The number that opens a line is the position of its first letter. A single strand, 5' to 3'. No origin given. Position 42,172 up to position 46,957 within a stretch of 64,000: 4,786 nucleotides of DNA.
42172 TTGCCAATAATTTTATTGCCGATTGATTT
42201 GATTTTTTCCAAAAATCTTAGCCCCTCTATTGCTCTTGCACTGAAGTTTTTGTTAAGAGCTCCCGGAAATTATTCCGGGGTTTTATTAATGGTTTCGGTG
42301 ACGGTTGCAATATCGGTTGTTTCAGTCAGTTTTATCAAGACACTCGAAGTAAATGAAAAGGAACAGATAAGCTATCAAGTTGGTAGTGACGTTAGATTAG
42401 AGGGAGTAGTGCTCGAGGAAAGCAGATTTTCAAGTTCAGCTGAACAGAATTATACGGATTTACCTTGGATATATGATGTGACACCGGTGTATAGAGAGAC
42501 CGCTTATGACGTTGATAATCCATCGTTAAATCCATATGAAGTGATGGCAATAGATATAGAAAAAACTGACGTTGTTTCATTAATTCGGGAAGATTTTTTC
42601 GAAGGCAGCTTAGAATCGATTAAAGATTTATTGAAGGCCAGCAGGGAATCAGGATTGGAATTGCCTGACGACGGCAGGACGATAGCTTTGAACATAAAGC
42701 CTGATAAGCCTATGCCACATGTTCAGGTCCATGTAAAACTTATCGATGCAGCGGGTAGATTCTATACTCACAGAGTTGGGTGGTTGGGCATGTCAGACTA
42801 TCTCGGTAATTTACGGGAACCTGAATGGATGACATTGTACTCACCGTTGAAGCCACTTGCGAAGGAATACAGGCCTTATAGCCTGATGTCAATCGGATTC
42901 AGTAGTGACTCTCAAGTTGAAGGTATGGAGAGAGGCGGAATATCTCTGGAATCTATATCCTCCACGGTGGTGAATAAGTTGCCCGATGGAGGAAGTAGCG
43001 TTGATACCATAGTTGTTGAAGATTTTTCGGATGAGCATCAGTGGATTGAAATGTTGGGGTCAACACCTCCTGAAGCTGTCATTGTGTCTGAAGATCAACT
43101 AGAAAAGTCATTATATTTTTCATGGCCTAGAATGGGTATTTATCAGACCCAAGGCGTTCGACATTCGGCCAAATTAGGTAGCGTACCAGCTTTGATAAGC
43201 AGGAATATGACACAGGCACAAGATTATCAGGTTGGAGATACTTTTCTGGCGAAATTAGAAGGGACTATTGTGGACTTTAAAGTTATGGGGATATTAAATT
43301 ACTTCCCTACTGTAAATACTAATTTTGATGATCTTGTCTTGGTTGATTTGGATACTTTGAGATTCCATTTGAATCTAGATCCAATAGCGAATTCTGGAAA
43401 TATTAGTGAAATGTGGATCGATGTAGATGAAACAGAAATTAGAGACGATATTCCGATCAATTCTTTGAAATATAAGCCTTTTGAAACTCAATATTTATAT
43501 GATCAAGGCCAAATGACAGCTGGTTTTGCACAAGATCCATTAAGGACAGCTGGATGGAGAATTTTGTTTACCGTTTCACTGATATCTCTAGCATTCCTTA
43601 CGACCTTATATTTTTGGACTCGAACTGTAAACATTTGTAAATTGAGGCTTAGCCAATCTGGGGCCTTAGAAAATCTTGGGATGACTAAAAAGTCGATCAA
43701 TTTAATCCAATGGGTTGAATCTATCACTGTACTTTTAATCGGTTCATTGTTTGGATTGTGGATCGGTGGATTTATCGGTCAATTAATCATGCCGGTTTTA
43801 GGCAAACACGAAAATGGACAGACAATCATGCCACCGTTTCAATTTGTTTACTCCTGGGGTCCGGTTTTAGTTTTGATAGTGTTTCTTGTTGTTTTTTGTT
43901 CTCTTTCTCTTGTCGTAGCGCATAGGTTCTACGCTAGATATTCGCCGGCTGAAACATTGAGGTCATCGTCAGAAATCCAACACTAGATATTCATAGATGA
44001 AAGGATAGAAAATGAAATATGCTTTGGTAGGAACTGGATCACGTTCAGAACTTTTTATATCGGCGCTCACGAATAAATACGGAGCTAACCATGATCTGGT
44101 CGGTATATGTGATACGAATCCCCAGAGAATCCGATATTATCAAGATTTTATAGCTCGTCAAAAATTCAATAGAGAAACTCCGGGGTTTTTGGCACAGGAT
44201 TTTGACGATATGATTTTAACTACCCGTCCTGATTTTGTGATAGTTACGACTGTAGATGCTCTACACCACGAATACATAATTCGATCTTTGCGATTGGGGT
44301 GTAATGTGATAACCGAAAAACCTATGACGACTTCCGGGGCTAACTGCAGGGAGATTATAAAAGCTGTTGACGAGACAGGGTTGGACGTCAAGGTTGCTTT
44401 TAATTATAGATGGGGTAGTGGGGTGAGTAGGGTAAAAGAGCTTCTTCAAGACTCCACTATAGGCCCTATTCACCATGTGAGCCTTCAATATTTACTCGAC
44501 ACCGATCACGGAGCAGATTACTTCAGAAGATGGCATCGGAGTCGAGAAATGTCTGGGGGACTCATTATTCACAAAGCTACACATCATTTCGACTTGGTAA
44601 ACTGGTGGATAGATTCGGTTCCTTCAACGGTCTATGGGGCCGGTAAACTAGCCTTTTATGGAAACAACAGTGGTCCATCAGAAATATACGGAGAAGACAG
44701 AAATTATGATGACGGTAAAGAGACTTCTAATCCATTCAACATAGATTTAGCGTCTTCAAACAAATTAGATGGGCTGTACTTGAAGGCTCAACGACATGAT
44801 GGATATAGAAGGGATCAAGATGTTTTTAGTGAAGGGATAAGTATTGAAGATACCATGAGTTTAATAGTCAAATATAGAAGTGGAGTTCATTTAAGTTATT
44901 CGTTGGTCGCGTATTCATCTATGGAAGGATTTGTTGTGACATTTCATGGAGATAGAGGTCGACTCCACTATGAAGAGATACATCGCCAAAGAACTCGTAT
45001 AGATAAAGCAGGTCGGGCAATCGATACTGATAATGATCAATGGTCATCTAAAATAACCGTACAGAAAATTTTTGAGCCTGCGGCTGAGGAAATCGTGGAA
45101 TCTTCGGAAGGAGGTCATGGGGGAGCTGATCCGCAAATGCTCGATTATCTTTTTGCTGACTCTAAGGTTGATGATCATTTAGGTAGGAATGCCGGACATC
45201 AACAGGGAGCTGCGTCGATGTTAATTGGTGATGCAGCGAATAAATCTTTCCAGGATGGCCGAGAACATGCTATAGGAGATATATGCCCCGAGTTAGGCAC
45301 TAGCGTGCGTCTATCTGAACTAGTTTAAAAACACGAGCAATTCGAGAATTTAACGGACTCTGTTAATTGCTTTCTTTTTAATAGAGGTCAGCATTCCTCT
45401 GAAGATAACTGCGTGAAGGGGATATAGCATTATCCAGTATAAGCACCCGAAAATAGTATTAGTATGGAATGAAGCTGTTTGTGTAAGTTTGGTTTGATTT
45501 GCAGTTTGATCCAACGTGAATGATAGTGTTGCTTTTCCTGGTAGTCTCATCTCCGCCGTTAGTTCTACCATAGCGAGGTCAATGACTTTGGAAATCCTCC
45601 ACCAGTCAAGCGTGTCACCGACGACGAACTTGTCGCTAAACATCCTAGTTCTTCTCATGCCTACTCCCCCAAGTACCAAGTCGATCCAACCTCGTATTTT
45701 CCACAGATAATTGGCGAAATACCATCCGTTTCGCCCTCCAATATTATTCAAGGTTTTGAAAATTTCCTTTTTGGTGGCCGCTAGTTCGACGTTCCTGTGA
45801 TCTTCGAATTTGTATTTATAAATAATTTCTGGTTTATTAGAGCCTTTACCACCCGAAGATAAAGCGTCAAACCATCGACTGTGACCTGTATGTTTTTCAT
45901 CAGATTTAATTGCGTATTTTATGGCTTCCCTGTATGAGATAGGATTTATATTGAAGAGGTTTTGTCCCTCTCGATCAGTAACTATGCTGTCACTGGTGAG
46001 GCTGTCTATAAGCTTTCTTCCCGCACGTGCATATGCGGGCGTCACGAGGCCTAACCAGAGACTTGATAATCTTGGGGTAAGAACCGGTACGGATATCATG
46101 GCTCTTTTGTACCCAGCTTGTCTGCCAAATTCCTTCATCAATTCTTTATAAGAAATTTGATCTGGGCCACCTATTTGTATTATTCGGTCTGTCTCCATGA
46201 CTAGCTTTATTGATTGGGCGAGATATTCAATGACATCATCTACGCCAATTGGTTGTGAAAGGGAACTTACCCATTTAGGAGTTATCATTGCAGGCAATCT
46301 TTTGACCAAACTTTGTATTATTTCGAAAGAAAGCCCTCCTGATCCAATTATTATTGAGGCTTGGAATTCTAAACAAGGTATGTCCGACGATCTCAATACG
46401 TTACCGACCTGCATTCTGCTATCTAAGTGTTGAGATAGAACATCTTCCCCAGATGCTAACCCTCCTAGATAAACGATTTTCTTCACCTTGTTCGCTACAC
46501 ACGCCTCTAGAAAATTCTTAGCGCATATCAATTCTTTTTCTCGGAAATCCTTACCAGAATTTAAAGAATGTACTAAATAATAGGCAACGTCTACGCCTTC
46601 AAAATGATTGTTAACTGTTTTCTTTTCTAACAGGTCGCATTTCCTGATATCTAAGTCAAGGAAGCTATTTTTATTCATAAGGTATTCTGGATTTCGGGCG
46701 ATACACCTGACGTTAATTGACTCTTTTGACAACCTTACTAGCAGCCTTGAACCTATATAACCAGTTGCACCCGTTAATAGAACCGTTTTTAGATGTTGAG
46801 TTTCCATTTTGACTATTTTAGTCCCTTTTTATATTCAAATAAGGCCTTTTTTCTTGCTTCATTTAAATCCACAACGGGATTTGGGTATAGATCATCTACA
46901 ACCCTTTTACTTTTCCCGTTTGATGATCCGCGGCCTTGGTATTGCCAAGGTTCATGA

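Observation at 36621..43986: Two tandem giant (1339 and 1113 aa) double-FtsX permeases with no ABC ATPase in the neighbourhood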

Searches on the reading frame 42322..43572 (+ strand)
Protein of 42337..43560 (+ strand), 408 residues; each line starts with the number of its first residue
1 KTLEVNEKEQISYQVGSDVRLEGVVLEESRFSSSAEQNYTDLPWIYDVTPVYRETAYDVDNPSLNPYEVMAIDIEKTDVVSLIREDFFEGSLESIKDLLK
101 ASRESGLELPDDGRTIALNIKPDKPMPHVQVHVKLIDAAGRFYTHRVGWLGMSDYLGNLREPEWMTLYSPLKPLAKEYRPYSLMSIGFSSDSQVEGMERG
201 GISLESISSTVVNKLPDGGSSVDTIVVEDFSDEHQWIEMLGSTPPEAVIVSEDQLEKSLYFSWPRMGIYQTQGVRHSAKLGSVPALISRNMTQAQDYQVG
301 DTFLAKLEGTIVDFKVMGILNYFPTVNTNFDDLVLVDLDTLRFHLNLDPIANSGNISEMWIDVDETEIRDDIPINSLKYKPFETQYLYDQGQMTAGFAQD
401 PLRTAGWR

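Call 9: search_protein_families(library=pfam, proteins=[window:42337-43560:+], max_evalue=10)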
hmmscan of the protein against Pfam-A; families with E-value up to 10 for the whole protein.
window:42337-43560:+ (408 aa): 2 families
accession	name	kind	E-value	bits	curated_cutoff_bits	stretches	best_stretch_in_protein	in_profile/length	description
PF12704.14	MacB_PCD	-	0.004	17.9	27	1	281-353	119-181/207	MacB-like periplasmic core domain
PF11610.13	Ste5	-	0.24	12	27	1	49-71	1-22/30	Scaffold protein Ste5, Fus3-binding region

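Call 66: predict_structure(alignment_id=A3)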
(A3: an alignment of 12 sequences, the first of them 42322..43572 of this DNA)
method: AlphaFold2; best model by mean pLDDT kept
length: 417 residues; sequences in the alignment: 12
mean_pLDDT: 75.7   pTM: 0.73
mean pLDDT of the five models: 75.7, 72.6, 67.5, 61.2, 56.9
residues with pLDDT >= 90: 31; 70-90: 263; 50-70: 103; < 50: 20
segments of 3 or more residues with pLDDT < 50: 32-37, 356-359, 411-417
pLDDT, mean of each block of 10 residues (from residue 1): 64 71 77 48 79 83 81 83 60 76 78 86 91 87 77 78 79 79 79 74 80 87 84 76 77 71 83 78 76 85 89 83 72 70 82 56 78 68 63 80 61 39
secondary structure, 60 per line:
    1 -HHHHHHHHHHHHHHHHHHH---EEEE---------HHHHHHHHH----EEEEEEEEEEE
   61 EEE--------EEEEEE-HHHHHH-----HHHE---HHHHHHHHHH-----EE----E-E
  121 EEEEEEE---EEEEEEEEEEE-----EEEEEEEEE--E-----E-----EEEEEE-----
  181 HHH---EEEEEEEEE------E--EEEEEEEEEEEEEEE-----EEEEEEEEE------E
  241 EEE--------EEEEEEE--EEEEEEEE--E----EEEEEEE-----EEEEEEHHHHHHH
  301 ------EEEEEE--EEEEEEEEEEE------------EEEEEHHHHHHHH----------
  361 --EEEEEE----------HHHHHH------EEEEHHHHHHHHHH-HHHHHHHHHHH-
elements in order: H2-20 E24-27 H37-45 E50-63 E72-77 H79-84 H97-106 E120-127 E131-141 E147-155 E170-175 E187-195 E205-219 E225-233 E240-243 E252-258 E261-268 E276-282 E288-293 H294-300 E307-312 E315-325 E338-342 H343-350 E363-368 H379-384 E391-394 H395-404 H406-416
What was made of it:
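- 42655..43200 (+): Beta-sandwich insert of about 190 aa (B residues about 671-852), inside the Porter-Sabre core of ECD2. The equivalent segment aligns in A (about 913-1050). AF2 model of ECD2: pLDDT 75.7, pTM 0.73 (call 66).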

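Call 69: fold_search(model_id=the predicted structure, library=pdb)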
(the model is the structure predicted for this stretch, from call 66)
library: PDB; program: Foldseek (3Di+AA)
matches with E <= 10: 1086; with E <= 0.001: 1
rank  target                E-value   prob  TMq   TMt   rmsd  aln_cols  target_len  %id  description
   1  9xro_E                4.3e-04  1.00  0.35  0.38  10.1       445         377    8  LolCDE in complex with SMT-738_3 (released 2026-03-18)
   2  9rlc_E                1.0e-03  1.00  0.35  0.36  11.2       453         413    8  LolCDE complex with Lpp lipoprotein (released 2026-01-21)
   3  9rld_E                1.0e-03  1.00  0.29  0.29  16.7       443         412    9  LolCDE complex with Lpp lipoprotein (released 2026-01-21)
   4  5udf_B                2.2e-03  1.00  0.34  0.63   5.3       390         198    8  Structure of the N-terminal domain of lipoprotein-releasing system transmembrane protein LolE from Acinetobacter bauma (released 2017-01-18)
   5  5gko_A                2.3e-03  1.00  0.31  0.22   7.7       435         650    7  Crystal structure of tripartite-type ABC transporter, MacB from Acinetobacter baumannii (released 2017-11-15)
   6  7arh_E                2.7e-03  1.00  0.35  0.35  12.3       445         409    7  LolCDE in complex with lipoprotein (released 2021-04-07)
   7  9c15_A                3.6e-03  0.13  0.09  0.06  22.5       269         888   11  Crystal structure of the KRAS-p110alpha complex with molecular glue D927 (released 2025-01-22)
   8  7ofh_A                5.6e-03  0.08  0.06  0.10  26.1       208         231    8  CryoEM structure of the outer membrane secretin pore pIV from the f1 filamentous bacteriophage. (released 2021-11-03)
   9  9rli_E                6.3e-03  1.00  0.29  0.30  14.9       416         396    9  LolCDEdelta(235-252) complex with Pal lipoprotein (released 2026-01-21)
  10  5udf_A                7.0e-03  1.00  0.34  0.60   5.8       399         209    8  Structure of the N-terminal domain of lipoprotein-releasing system transmembrane protein LolE from Acinetobacter bauma (released 2017-01-18)
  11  6ieq_D                7.8e-03  0.13  0.09  0.14  22.1       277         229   10  Crystal Structure of HIV-1 Env ConM SOSIP.v7 in Complex with bNAb PGT124 and 35O22 (released 2019-05-22)
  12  7ark_E                9.3e-03  0.98  0.18  0.18   6.1       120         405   15  LolCDE in complex with AMP-PNP in the closed NBD state (released 2021-04-07)
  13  5udf_D                1.2e-02  1.00  0.34  0.61   5.6       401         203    8  Structure of the N-terminal domain of lipoprotein-releasing system transmembrane protein LolE from Acinetobacter bauma (released 2017-01-18)
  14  9l3r_A                1.2e-02  0.07  0.09  0.05  25.9       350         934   10  Human PI3KDELTA in complex with Zandelisib (released 2025-06-11)
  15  5udf_C                1.3e-02  1.00  0.33  0.59   5.9       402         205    9  Structure of the N-terminal domain of lipoprotein-releasing system transmembrane protein LolE from Acinetobacter bauma (released 2017-01-18)
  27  3ftj                  4.0e-02  0.92  0.27  0.47  13.3       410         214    8  Crystal structure of the periplasmic region of MacB from Actinobacillus actinomycetemcomitans (released 2009-05-26)
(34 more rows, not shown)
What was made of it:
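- On MacB_PCD (PF12704) Porter-Sabre periplasmic core: By fold, the ECD2 model matches the LolE periplasmic domain 5udf (TM-score 0.59-0.63, probability 1.00) and MacB 3ftj (call 69).
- Closest known: LolCDE / MacB. Same: Porter-Sabre architecture of the external domains: ECD2 matches the LolE periplasmic domain at TM-score 0.63 (call 69), with weak MacB_PCD hits (call 9).
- ECD2 matches the LolE and MacB periplasmic domains (call 69).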

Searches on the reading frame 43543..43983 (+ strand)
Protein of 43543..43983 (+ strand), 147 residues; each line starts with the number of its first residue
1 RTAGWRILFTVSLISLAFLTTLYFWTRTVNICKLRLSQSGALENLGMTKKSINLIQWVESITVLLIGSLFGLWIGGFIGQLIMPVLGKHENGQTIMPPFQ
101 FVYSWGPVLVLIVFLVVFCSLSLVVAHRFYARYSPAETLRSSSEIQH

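Call 9: search_protein_families(library=pfam, proteins=[window:43543-43983:+], max_evalue=10)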
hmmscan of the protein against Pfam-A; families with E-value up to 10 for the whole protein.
window:43543-43983:+ (147 aa): 5 families
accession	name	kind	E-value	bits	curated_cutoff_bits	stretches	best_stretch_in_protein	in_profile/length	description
PF02687.27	FtsX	-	1.3e-11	45.1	25.5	1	12-135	3-120/120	FtsX-like permease C-terminal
PF12698.13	ABC2_membrane_3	-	0.25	10.9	31.6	1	9-110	219-281/347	ABC-2 family transporter protein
PF23494.1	bPH_10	-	0.45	10.4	27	1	58-130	8-78/151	YqeB-like bacterial PH domain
PF12822.12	ECF_trnsprt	-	1.8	9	30.7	1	60-120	31-87/169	ECF transporter, substrate-specific component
PF20990.2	DUF2207_C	-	4.3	7.4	33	1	55-135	135-194/247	Predicted membrane protein (DUF2207) C-terminal domain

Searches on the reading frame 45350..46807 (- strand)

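Call 6: search_protein_families(library=pfam, proteins=[window:45350-46807:-], max_evalue=0.01)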
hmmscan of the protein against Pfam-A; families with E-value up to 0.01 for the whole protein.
window:45350-46807:- (485 aa): 5 families
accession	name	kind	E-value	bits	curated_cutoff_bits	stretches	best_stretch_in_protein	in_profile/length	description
PF11066.14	DUF2867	-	5.1e-27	95.4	27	1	331-472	4-142/142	Protein of unknown function (DUF2867)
PF13460.12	NAD_binding_10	-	2.3e-12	47.6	27.2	1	13-127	1-109/184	NAD(P)H-binding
PF05368.20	NmrA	-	5.3e-11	43.1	27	1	7-153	3-148/298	NmrA-like family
PF01370.27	Epimerase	-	2e-10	40.9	20.9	1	9-115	1-114/240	NAD dependent epimerase/dehydratase family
PF01073.25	3Beta_HSD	-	5.5e-08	32.6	22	1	11-114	2-114/280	3-beta hydroxysteroid dehydrogenase/isomerase family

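Call 7: search_protein_families(library=ncbifam, proteins=[window:45350-46807:-], max_evalue=0.01)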
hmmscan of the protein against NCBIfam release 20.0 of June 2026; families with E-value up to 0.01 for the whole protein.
window:45350-46807:- (485 aa): 14 families
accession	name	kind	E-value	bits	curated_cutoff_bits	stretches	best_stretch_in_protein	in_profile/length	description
TIGR03466.1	HpnA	hypoth_equivalog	1.1e-09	37.7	367.65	1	8-117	2-114/327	hopanoid-associated sugar epimerase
NF042423.1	oxyalk_red_Shew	equivalog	4.2e-09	35.9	580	1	4-114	6-116/331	2-alkyl-3-oxoalkanoate reductase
NF052578.1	StrlDmthSdmBMthl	equivalog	2.3e-05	24.3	600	1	8-114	2-111/328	sterol demethylase protein SdmB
NF042422.1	oxyalk_red_OleD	equivalog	4.1e-05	23.1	580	1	9-114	3-108/329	2-alkyl-3-oxoalkanoate reductase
TIGR01746.1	Thioester-redct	subfamily_domain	5.9e-05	22.5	213.35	1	8-38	1-33/371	thioester reductase domain-containing protein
TIGR04180.1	EDH_00030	hypoth_equivalog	8.9e-05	21.7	475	1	9-113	1-118/297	NAD-dependent 4,6-dehydratase LegB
NF050030.1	thlkprotThyD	equivalog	0.00012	21.3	400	1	9-72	3-69/305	thylakoid membrane protein ThyD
TIGR01777.1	yfcH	hypoth_equivalog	0.00018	21.2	207.35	1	9-47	1-39/292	TIGR01777 family oxidoreductase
NF041293.1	G6PDh_Azf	equivalog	0.00027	20.4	400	1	7-113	3-112/252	NAD-dependent glucose-6-phosphate dehydrogenase Azf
NF047350.1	aureusi_NRPS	equivalog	0.00033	17.6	2500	1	2-48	2023-2069/2373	aureusimine non-ribosomal peptide synthetase AusA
NF006565.0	PRK09072.1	equivalog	0.0009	18.9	238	1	6-48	5-47/265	SDR family oxidoreductase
NF004520.0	PRK05865.1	equivalog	0.001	17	1509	1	9-229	3-200/854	sugar epimerase family protein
TIGR03649.1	ergot_EASG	subfamily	0.0031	17.1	256.4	1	8-132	1-128/287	ergot alkaloid biosynthesis protein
TIGR01179.1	galE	equivalog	0.0041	16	262.3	1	9-73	2-70/332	UDP-glucose 4-epimerase GalE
